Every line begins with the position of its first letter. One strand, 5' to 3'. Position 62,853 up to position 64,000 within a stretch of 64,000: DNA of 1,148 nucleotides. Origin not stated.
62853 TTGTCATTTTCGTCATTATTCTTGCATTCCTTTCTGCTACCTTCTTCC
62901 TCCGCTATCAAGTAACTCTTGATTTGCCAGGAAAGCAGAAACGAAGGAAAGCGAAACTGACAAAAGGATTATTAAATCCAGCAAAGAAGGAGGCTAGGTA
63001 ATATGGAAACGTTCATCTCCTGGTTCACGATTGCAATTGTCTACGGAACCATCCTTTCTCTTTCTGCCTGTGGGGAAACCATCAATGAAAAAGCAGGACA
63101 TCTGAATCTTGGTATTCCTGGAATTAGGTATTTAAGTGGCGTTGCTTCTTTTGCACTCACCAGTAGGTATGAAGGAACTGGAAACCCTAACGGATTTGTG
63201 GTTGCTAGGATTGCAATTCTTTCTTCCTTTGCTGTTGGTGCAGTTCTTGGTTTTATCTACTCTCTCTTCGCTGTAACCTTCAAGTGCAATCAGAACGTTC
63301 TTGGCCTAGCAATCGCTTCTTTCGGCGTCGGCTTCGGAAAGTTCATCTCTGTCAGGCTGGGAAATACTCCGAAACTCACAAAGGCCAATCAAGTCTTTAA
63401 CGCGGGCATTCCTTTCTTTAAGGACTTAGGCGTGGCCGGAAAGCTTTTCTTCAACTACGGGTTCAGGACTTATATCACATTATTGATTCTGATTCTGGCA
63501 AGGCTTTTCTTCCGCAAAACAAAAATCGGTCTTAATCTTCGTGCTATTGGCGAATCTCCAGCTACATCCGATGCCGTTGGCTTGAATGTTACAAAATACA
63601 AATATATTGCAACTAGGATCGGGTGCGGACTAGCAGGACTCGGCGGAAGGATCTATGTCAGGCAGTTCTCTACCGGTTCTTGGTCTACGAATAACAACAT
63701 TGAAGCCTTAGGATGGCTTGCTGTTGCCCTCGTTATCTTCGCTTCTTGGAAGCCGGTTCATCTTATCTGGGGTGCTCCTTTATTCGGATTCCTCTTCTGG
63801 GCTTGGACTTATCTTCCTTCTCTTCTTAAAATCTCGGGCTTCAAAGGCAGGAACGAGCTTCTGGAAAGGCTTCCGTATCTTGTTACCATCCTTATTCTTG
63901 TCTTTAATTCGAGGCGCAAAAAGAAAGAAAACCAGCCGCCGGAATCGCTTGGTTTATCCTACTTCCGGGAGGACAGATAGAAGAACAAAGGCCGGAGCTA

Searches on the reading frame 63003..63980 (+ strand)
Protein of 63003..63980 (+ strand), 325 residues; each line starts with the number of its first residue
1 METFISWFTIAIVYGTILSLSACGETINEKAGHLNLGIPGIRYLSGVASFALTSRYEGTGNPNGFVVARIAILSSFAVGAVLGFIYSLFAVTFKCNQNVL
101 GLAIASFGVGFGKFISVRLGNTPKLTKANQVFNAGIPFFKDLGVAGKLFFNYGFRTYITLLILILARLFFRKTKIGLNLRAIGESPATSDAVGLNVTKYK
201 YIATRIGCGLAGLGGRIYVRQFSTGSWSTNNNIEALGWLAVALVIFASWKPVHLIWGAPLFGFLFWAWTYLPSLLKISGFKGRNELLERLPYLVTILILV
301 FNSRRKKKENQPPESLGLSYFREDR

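Call 28: search_protein_families(library=pfam, proteins=[window:63003-63977:+], max_evalue=0.001)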
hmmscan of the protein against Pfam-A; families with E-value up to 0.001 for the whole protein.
window:63003-63977:+ (325 aa): 1 family
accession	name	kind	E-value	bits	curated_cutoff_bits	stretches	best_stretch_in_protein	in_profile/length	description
PF02653.21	BPD_transp_2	-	7.3e-28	97.9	26.8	1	12-297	6-267/269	Branched-chain amino acid transport system / permease component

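Call 52: find_encoding_contigs(protein=window:63003-63980:+, flank=10000, max_places=2)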
Protein window:63003-63980:+ (325 aa): 23 contigs read that carry it; 2 places shown.
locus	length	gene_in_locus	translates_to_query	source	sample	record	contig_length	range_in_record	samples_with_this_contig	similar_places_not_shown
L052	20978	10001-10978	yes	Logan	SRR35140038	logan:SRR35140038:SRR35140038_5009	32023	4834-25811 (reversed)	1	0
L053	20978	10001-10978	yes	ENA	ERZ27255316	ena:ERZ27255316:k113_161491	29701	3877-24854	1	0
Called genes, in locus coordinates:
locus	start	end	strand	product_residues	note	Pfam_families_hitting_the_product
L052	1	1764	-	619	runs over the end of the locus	PF00528:BPD_transp_1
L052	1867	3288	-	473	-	-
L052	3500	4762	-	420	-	PF01171:ATP_bind_3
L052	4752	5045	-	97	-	-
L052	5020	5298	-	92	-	PF01479:S4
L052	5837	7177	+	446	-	PF02608:Bmp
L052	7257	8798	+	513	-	PF00005:ABC_tran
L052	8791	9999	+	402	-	PF02653:BPD_transp_2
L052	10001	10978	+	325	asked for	PF02653:BPD_transp_2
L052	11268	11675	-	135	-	PF00380:Ribosomal_S9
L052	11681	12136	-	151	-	PF00572:Ribosomal_L13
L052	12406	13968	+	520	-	PF00370:FGGY_N, PF02782:FGGY_C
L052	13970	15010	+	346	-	PF26334:Gtf3_N, PF26337:Gtf3_C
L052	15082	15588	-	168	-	-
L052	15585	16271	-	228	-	-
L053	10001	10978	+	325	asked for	PF02653:BPD_transp_2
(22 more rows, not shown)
